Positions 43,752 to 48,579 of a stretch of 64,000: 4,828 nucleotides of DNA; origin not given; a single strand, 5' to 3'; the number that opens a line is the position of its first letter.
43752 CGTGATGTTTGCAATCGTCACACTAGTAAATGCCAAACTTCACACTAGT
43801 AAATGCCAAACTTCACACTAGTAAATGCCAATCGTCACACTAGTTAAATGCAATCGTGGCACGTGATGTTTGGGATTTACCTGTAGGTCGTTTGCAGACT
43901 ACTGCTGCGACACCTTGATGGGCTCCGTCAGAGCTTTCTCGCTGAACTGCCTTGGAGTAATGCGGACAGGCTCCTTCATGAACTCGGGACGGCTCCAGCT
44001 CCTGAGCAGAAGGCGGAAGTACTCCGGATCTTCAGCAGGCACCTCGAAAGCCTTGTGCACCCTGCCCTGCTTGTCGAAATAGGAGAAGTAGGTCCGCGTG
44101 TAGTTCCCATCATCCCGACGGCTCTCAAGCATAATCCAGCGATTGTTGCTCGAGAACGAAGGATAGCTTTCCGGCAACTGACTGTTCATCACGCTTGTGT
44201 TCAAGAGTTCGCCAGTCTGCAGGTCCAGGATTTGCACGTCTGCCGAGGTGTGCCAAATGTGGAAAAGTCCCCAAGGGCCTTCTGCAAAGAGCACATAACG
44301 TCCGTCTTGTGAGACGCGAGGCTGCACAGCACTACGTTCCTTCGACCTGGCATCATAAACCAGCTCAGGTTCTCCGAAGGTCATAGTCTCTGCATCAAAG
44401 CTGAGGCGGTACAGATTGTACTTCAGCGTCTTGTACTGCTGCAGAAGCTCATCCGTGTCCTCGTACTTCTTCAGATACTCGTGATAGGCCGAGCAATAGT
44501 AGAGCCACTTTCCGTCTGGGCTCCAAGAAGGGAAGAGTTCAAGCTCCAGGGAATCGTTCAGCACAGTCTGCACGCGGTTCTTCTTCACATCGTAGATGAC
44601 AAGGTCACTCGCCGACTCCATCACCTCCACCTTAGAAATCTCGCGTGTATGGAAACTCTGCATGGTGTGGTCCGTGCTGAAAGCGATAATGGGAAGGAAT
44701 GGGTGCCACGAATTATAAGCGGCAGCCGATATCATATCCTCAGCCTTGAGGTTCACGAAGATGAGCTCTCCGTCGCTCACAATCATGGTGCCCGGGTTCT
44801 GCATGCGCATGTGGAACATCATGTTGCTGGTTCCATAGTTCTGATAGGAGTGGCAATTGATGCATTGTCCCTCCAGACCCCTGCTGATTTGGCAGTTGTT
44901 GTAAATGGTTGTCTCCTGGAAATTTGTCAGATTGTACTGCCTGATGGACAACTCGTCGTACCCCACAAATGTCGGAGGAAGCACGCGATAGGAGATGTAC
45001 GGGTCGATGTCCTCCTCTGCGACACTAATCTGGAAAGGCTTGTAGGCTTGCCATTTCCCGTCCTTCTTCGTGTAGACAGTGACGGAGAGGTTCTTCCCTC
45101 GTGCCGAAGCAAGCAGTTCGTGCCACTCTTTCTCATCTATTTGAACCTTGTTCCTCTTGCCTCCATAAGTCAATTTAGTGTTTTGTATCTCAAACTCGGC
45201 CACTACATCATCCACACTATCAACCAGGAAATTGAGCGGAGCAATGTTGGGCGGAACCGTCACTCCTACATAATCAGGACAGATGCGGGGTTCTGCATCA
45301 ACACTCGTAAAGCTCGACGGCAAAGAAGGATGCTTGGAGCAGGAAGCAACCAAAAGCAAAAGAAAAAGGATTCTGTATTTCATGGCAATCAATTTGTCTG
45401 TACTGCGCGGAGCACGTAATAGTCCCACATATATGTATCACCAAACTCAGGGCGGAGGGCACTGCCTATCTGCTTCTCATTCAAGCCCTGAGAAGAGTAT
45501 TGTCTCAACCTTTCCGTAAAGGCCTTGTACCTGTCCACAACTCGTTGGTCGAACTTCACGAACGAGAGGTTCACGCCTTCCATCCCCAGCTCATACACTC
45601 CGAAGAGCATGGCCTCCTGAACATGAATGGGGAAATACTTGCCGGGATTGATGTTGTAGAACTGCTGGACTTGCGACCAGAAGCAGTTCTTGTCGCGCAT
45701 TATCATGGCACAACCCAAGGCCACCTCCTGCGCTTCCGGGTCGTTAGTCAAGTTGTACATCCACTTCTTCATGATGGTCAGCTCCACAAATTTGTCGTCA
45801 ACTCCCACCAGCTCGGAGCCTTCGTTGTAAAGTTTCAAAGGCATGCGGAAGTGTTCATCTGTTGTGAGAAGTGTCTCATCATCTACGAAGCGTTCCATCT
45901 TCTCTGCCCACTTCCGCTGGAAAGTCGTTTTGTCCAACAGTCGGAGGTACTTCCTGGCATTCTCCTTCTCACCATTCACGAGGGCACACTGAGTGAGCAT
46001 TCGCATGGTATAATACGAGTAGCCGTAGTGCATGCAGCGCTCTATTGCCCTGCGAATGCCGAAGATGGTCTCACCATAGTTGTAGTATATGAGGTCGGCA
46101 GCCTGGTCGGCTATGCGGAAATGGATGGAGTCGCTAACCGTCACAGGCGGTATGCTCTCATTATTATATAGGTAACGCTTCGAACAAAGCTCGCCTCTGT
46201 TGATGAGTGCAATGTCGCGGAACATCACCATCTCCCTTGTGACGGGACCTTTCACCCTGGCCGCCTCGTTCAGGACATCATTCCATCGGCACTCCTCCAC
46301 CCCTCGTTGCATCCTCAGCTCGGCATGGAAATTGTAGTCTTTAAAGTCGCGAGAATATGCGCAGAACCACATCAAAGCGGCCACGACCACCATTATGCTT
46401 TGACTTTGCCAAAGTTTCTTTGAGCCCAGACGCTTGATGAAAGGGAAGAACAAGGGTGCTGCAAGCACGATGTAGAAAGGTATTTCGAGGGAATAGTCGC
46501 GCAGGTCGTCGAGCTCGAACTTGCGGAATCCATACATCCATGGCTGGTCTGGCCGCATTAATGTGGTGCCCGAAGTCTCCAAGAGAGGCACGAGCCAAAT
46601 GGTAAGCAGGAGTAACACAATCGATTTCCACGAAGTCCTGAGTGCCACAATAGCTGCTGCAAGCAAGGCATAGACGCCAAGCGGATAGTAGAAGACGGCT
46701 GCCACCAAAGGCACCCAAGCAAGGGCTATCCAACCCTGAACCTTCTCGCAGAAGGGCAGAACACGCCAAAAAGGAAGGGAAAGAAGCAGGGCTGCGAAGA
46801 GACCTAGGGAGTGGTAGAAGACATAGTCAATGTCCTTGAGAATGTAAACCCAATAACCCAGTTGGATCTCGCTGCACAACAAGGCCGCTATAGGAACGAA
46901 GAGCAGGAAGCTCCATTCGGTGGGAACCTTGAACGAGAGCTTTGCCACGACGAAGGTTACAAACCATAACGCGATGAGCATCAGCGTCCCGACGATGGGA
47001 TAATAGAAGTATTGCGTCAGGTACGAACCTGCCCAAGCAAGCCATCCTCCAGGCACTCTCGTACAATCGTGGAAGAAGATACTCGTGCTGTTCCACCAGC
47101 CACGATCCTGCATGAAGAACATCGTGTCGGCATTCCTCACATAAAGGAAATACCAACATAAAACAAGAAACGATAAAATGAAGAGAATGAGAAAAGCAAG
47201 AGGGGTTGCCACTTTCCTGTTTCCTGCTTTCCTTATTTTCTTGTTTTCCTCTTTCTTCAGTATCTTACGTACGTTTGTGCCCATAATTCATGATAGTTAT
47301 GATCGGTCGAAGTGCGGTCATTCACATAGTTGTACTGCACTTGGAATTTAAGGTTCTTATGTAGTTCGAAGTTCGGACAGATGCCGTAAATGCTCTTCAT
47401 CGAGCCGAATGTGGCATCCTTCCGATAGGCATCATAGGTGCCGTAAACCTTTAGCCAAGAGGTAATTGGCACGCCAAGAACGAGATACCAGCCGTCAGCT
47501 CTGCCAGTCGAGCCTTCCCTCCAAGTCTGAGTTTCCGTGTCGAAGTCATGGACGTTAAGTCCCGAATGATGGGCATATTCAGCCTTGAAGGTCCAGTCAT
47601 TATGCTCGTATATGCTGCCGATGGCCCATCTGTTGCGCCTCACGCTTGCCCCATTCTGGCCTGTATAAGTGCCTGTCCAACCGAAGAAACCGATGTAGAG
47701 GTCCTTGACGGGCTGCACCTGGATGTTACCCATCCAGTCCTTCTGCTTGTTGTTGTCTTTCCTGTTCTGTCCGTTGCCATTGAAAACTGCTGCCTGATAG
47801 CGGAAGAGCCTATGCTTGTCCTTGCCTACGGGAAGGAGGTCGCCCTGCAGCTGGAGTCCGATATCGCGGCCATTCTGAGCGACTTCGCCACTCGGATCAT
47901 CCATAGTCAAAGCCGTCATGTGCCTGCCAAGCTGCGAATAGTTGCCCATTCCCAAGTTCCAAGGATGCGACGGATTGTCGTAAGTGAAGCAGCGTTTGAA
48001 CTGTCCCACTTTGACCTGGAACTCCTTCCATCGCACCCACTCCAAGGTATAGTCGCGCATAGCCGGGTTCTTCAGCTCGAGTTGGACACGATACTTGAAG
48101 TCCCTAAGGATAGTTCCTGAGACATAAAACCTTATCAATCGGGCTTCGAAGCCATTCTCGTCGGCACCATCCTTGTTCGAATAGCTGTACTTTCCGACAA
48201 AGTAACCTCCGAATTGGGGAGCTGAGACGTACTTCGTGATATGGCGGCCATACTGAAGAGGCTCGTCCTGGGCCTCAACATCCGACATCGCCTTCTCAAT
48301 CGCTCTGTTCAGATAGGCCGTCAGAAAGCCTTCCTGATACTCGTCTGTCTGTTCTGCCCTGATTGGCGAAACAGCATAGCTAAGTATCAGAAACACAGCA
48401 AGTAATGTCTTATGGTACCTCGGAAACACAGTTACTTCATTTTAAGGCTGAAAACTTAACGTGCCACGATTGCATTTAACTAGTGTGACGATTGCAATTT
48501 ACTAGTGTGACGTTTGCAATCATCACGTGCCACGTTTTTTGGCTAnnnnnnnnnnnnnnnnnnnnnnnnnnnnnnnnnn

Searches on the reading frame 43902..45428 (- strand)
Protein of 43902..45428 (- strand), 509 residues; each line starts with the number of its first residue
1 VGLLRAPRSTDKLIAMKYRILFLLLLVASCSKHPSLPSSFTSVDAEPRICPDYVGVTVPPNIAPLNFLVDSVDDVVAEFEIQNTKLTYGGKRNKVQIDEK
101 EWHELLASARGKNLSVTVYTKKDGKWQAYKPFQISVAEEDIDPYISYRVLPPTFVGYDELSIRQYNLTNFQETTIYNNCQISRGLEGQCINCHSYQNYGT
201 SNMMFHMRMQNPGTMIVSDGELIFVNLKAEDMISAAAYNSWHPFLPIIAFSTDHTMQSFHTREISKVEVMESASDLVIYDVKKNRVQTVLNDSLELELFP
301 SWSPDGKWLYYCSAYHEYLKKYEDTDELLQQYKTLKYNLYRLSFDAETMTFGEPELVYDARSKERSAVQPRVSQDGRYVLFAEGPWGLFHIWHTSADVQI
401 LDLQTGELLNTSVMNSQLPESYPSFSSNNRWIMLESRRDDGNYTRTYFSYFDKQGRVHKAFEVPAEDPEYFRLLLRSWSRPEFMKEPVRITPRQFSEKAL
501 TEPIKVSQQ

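Call 31: search_protein_families(library=pfam, proteins=[window:43902-45428:-], max_evalue=0.001)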
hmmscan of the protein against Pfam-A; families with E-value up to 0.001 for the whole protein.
window:43902-45428:- (509 aa): 1 family
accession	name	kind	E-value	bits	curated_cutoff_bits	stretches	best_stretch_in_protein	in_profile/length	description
PF07676.18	PD40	-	7.5e-13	48.5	20.9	1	293-313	7-27/38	WD40-like Beta Propeller Repeat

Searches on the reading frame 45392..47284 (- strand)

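Call 68: search_protein_families(library=pfam, proteins=[window:45392-47284:-], max_evalue=0.00001)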
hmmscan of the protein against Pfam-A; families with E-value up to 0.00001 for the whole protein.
window:45392-47284:- (631 aa): 1 family
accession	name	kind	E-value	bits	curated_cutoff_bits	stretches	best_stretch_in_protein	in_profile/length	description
PF19529.4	DUF6057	-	1.3e-68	232.7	29.8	1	34-624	8-567/569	Family of unknown function (DUF6057)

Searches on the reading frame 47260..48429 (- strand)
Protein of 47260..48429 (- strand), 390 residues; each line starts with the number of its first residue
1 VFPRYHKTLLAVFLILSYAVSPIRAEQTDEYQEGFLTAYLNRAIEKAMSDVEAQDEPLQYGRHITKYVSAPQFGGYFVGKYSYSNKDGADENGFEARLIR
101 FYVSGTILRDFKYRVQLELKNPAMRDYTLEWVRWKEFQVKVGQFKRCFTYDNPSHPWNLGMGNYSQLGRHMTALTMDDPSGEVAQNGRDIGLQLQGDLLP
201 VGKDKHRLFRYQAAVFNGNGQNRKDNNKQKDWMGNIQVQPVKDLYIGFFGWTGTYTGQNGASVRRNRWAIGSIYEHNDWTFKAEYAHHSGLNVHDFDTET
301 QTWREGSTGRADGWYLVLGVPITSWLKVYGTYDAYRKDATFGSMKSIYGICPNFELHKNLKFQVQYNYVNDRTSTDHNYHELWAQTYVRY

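Call 31: search_protein_families(library=pfam, proteins=[window:47260-48429:-], max_evalue=0.001)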
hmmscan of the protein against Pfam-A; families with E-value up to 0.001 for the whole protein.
window:47260-48429:- (390 aa): 2 families
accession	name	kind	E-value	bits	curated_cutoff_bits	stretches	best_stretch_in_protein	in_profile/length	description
PF13609.12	Porin_4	-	1.5e-06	28.7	27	1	213-373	159-309/310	Gram-negative porin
PF07396.17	Porin_O_P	-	8.7e-05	22.4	20.9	1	76-174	9-118/370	Phosphate-selective porin O and P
